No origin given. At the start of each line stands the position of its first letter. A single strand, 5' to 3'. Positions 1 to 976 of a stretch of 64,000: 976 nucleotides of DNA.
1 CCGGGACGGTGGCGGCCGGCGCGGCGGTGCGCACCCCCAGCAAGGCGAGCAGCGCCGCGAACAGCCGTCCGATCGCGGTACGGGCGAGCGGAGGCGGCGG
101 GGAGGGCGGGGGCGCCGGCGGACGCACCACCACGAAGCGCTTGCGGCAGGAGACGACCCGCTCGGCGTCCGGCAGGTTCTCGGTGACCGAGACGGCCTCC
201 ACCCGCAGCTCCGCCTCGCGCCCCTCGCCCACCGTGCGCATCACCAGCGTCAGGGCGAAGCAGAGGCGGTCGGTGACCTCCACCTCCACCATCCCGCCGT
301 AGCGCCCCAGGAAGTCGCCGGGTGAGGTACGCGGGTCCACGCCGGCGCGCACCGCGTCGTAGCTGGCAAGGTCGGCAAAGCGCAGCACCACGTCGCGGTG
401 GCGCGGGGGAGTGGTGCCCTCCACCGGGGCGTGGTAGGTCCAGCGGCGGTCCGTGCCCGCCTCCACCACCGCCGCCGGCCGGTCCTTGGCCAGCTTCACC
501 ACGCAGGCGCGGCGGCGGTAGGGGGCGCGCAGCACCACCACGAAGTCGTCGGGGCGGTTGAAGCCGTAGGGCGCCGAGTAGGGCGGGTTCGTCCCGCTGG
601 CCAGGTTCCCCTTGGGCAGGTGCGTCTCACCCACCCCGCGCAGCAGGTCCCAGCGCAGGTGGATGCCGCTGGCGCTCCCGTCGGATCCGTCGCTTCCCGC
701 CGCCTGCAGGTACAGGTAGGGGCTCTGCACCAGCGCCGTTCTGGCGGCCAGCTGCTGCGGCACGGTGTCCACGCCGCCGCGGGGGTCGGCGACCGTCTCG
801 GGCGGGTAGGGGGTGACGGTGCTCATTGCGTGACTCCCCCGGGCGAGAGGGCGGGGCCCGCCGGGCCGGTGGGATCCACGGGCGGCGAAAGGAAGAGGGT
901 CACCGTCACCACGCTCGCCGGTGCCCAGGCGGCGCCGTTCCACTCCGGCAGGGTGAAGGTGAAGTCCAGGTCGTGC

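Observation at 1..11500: Run of four very large co-directional ORFs with no recognisable domains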

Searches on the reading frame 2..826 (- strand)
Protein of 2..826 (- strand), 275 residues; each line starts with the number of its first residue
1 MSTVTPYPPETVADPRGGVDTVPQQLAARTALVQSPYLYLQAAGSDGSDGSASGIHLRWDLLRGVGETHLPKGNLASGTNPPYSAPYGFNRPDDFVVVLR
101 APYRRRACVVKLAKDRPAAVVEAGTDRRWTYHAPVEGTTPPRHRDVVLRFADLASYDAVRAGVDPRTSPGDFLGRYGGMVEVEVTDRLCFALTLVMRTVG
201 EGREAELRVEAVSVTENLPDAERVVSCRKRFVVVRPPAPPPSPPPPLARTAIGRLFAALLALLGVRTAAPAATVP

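Call 7: search_protein_families(library=pfam, proteins=[window:2-826:-], max_evalue=1)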
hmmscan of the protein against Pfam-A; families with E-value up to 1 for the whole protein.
window:2-826:- (275 aa): 1 family
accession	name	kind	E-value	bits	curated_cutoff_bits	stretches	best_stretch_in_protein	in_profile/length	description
PF16101.10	PRIMA1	-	0.064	13.5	38.6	1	214-249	45-76/158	Proline-rich membrane anchor 1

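Call 8: search_protein_families(library=ncbifam, proteins=[window:2-826:-], max_evalue=1)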
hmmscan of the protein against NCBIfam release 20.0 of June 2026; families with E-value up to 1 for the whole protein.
window:2-826:- (275 aa): 0 families
